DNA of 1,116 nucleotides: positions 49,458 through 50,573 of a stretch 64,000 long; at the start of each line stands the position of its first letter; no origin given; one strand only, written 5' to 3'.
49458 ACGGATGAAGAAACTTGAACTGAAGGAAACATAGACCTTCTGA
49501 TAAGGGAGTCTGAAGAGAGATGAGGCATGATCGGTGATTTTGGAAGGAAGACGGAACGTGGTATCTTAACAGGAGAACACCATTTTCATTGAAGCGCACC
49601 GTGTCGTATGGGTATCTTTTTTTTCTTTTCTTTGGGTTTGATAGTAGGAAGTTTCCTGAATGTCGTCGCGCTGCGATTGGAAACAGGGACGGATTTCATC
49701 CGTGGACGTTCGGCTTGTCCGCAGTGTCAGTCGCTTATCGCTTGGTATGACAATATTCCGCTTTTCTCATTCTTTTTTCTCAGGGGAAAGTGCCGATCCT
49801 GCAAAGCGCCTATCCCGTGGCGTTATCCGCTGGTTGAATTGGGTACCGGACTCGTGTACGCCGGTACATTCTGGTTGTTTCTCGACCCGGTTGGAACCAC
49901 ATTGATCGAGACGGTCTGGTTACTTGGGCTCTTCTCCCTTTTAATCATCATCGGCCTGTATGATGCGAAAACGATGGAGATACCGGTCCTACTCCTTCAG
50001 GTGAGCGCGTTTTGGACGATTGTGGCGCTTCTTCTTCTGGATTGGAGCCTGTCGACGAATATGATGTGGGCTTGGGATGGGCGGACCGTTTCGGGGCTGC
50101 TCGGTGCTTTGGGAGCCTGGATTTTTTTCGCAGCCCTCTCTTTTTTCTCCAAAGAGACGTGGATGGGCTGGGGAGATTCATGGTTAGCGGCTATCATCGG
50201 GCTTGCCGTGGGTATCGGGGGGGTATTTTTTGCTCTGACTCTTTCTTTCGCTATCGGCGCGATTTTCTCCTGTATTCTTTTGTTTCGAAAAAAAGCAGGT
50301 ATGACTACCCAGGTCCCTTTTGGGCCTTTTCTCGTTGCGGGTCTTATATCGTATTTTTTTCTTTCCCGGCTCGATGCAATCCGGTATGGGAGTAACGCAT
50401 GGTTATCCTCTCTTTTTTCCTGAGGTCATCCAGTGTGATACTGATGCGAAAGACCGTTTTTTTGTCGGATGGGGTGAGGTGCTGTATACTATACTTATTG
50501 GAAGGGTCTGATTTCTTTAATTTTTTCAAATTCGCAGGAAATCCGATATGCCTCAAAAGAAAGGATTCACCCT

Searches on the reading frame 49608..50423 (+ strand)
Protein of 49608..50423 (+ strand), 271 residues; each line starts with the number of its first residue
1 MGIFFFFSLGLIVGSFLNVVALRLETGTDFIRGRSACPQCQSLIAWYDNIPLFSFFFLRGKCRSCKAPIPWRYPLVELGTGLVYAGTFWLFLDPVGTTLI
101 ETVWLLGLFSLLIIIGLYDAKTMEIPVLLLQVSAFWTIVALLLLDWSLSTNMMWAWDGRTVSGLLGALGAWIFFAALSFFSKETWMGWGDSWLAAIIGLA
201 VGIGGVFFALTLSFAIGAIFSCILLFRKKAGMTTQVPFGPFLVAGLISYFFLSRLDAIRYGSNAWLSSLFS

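Call 96: search_protein_families(library=pfam, proteins=[window:49608-50423:+], max_evalue=0.0001)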
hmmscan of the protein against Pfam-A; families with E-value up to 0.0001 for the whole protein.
window:49608-50423:+ (271 aa): 2 families
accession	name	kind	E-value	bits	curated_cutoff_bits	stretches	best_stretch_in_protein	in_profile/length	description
PF06750.18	A24_N_bact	-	5.2e-32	110.2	23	1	9-91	2-84/84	Bacterial Peptidase A24 N-terminal domain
PF01478.23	Peptidase_A24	-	4.2e-08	34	26.5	1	108-221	3-103/104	Type IV leader peptidase family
